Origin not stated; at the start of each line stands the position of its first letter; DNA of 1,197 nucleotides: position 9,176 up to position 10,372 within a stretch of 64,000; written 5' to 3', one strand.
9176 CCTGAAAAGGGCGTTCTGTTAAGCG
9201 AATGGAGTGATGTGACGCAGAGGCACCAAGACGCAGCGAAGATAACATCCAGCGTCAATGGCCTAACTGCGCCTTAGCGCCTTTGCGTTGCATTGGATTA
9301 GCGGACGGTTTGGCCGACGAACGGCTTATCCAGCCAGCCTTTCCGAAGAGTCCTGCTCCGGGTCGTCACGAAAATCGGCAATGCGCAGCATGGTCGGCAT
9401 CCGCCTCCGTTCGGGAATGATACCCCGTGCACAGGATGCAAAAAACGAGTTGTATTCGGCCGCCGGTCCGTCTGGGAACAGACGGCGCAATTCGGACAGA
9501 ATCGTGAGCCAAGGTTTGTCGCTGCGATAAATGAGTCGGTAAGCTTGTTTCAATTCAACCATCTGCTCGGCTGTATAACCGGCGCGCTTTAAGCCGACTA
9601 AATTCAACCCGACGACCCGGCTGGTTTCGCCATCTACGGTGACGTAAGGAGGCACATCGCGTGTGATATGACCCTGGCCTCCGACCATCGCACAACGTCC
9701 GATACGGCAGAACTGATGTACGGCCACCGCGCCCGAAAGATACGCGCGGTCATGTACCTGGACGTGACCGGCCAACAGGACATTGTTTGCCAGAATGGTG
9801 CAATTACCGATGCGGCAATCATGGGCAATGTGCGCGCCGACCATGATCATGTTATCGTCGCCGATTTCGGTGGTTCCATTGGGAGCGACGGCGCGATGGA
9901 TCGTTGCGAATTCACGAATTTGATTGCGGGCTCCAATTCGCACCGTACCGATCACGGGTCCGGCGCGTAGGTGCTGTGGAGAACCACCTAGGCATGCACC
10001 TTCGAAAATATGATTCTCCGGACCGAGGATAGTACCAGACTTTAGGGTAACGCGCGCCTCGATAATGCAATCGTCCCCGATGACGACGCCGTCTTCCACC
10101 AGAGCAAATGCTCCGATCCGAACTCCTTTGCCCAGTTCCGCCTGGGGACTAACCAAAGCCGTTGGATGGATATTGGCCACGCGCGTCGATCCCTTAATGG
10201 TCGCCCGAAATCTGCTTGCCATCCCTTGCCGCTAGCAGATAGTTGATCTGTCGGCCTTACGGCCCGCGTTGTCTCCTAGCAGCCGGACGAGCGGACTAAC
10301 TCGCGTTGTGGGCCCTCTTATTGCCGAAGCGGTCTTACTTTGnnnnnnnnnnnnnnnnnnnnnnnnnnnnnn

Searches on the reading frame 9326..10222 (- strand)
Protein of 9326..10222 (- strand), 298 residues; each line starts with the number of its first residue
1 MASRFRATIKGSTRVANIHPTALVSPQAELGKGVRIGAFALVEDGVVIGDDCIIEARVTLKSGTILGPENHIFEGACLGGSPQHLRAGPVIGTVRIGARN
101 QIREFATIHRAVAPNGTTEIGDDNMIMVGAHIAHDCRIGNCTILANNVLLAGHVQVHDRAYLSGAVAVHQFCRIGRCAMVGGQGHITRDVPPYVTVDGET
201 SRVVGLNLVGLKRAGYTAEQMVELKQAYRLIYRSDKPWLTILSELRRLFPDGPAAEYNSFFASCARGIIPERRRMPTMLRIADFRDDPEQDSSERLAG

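Call 9: search_protein_families(library=pfam, proteins=[window:9326-10222:-])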
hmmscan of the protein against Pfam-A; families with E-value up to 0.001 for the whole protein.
window:9326-10222:- (298 aa): 6 families
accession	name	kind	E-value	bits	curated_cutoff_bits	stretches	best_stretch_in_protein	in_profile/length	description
PF00132.30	Hexapep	-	6.6e-22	76.7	27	2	118-152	2-36/36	Bacterial transferase hexapeptide (six repeats)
PF13720.11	Acetyltransf_11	-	2.7e-20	73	24.5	1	189-269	1-82/82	Udp N-acetylglucosamine O-acyltransferase; Domain 2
PF25084.1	LbH_EIF2B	-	6.1e-09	36.3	54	1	92-170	20-101/105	EIF2B subunit epsilon LbH domain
PF25087.1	GMPPB_C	-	6.6e-05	23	39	0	132-168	59-95/110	GMPPB C-terminal domain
PF14602.12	Hexapep_2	-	0.00044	20.3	27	1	31-58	5-30/34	Hexapeptide repeat of succinyl-transferase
PF24894.1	Hexapep_GlmU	-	0.00092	19.7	23.3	0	126-180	15-66/104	GlmU-like, C-terminal hexapeptide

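Call 13: find_encoding_contigs(protein=window:9326-10222:-, flank=10000, max_places=10)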
Protein window:9326-10222:- (298 aa): no gene with exactly this product is on record in the collection.
